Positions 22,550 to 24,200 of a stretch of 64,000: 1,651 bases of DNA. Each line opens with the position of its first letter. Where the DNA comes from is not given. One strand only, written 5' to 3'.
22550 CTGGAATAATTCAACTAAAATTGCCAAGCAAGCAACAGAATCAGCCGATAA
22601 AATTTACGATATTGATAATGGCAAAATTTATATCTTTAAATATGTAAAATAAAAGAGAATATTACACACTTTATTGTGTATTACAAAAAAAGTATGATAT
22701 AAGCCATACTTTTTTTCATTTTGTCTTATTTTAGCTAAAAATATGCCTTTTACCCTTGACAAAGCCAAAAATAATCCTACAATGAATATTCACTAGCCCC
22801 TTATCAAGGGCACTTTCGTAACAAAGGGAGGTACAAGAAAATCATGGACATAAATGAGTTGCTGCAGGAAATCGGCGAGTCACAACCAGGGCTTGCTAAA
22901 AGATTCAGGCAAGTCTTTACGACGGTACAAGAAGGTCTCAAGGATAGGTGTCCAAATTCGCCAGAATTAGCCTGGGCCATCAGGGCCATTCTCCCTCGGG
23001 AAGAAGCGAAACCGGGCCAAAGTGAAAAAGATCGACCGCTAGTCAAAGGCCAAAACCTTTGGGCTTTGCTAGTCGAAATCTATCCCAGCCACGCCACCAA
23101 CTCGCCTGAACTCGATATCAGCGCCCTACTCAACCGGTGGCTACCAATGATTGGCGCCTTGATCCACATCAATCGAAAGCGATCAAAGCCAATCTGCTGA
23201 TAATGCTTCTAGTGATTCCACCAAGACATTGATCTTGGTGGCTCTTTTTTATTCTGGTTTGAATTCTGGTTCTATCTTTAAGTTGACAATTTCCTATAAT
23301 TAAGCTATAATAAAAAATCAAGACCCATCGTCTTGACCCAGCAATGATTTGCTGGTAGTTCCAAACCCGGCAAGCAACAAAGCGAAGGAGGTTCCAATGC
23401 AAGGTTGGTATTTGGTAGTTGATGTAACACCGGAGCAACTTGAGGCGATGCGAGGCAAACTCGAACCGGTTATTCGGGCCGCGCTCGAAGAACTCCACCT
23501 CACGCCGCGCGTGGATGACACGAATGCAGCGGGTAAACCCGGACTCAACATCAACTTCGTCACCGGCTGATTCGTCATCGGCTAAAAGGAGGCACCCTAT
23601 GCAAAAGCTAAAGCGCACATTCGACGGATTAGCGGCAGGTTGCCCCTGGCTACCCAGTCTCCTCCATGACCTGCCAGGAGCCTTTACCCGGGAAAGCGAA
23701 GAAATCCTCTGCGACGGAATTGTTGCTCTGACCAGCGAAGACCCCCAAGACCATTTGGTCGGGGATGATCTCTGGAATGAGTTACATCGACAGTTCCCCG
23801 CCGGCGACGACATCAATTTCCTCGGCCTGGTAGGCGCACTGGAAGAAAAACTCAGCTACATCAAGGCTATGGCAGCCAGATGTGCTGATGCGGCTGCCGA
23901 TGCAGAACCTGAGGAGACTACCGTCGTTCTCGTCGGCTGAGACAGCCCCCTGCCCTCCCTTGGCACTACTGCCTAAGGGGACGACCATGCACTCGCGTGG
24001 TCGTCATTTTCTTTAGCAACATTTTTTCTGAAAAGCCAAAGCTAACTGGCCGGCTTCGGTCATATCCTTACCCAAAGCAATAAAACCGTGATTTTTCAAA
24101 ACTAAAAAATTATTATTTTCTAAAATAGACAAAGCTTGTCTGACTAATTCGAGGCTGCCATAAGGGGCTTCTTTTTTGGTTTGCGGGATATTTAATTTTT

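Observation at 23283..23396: Perfect sigma70 consensus promoter followed by two tandem palindromic operator-like sites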

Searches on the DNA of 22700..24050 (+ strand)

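Call 74: search_dna_similar(query=window:22740-24010:+, collection=phages, mode=distant)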
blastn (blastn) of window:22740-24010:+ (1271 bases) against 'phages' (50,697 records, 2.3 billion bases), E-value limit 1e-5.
No match.

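Call 75: search_dna_similar(query=window:22740-24010:+, collection=plasmids, mode=distant)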
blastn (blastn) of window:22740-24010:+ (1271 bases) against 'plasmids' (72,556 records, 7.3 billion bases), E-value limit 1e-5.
No match.
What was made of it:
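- Tried and rejected: Phage, plasmid or vector origin. blastn in distant mode found no match to 50,697 phage or 72,556 plasmid records (calls 74, 75).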

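Call 83: search_rna_families(source=window, start=22700, end=24050, threshold=evalue, max_evalue=1)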
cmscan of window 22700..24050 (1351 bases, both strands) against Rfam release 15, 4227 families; matches with E-value up to 1: 2.
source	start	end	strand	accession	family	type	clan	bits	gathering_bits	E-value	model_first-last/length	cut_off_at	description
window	22702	22768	-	RF01625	ceN28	Gene; snRNA; snoRNA; CD-box;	-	18.3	70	0.95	1-88/88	no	Caenorhabditis snoRNA ceN28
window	22910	22945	+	RF03121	aCoV-3UTR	Cis-reg;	CL00117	15.9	85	0.35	114-149/312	no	Alphacoronavirus 3'UTR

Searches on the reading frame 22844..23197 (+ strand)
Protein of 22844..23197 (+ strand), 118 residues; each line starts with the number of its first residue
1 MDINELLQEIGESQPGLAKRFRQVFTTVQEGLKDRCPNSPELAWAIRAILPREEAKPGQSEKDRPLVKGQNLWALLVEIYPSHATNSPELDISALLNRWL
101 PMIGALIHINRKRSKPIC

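Call 10: search_protein_families(library=pfam, proteins=[window:22844-23197:+], max_evalue=1)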
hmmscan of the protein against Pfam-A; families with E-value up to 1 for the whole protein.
window:22844-23197:+ (118 aa): 0 families

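Call 11: search_protein_families(library=phrogs, proteins=[window:22844-23197:+], max_evalue=1)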
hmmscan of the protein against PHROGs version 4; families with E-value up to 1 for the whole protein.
window:22844-23197:+ (118 aa): 0 families

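Call 12: search_protein_families(library=padloc, proteins=[window:22844-23197:+], max_evalue=1)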
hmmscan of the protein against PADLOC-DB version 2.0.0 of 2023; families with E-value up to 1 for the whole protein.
window:22844-23197:+ (118 aa): 0 families

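Call 22: find_homologous_proteins(query=window:22844-23197:+, max_evalue=0.01)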
Query window:22844-23197:+ (118 aa): 1 proteins with E <= 0.01 among 1 candidates.
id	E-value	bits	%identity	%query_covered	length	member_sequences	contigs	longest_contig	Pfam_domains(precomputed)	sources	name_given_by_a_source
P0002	6.5e-73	260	100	100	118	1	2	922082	-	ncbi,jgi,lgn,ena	ncbi:MAG: hypothetical protein WC675_01945 [Patescibacteria group bacterium]|jgi:hypothetical protei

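Call 77: predict_structure(protein=window:22844-23197:+)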
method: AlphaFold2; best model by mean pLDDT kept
length: 118 residues; sequences in the alignment: 1
mean_pLDDT: 50.0   pTM: 0.32
mean pLDDT of the five models: 50.0, 47.5, 46.7, 45.2, 44.6
residues with pLDDT >= 90: 0; 70-90: 3; 50-70: 46; < 50: 69
segments of 3 or more residues with pLDDT < 50: 1-5, 32-47, 68-84, 86-97, 104-118
pLDDT, mean of each block of 10 residues (from residue 1): 48 57 56 46 47 66 55 47 43 47 46 38
secondary structure, 60 per line:
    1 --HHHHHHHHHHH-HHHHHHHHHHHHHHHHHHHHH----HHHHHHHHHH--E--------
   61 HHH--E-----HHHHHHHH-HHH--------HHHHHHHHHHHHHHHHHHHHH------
elements in order: H3-13 H15-35 H40-49 H72-79 H92-112
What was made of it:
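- On Repressor-operator module encoded by the cassette (TA autoregulation, phage immunity or anti-defence type): The ORF A model was too poor to judge (call 77).
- Tried and rejected: Structure of ORF A. The single-sequence AF2 model had pLDDT 50 and was unusable (call 77).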

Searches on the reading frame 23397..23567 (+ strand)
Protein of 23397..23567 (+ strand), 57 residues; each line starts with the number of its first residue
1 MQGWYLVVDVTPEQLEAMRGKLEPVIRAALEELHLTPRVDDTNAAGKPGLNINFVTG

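Call 10: search_protein_families(library=pfam, proteins=[window:23397-23567:+], max_evalue=1)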
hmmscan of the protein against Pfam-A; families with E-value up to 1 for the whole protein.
window:23397-23567:+ (57 aa): 1 family
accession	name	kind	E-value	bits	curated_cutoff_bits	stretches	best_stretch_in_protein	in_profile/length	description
PF19901.4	DUF6374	-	0.067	13.2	25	1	10-32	31-53/59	Family of unknown function (DUF6374)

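Call 11: search_protein_families(library=phrogs, proteins=[window:23397-23567:+], max_evalue=1)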
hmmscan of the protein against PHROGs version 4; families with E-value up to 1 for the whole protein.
window:23397-23567:+ (57 aa): 1 family
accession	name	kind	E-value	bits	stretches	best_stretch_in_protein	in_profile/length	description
phrog_15169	-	head and packaging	0.19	13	1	20-44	84-108/135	terminase small subunit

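Call 12: search_protein_families(library=padloc, proteins=[window:23397-23567:+], max_evalue=1)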
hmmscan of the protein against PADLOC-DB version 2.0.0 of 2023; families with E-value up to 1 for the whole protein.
window:23397-23567:+ (57 aa): 0 families

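Call 23: find_homologous_proteins(query=window:23397-23567:+, max_evalue=0.01)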
Query window:23397-23567:+ (57 aa): 1 proteins with E <= 0.01 among 1 candidates.
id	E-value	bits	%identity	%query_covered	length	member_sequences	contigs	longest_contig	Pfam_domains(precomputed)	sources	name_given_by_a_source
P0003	7.4e-30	119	100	100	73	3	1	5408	-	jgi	-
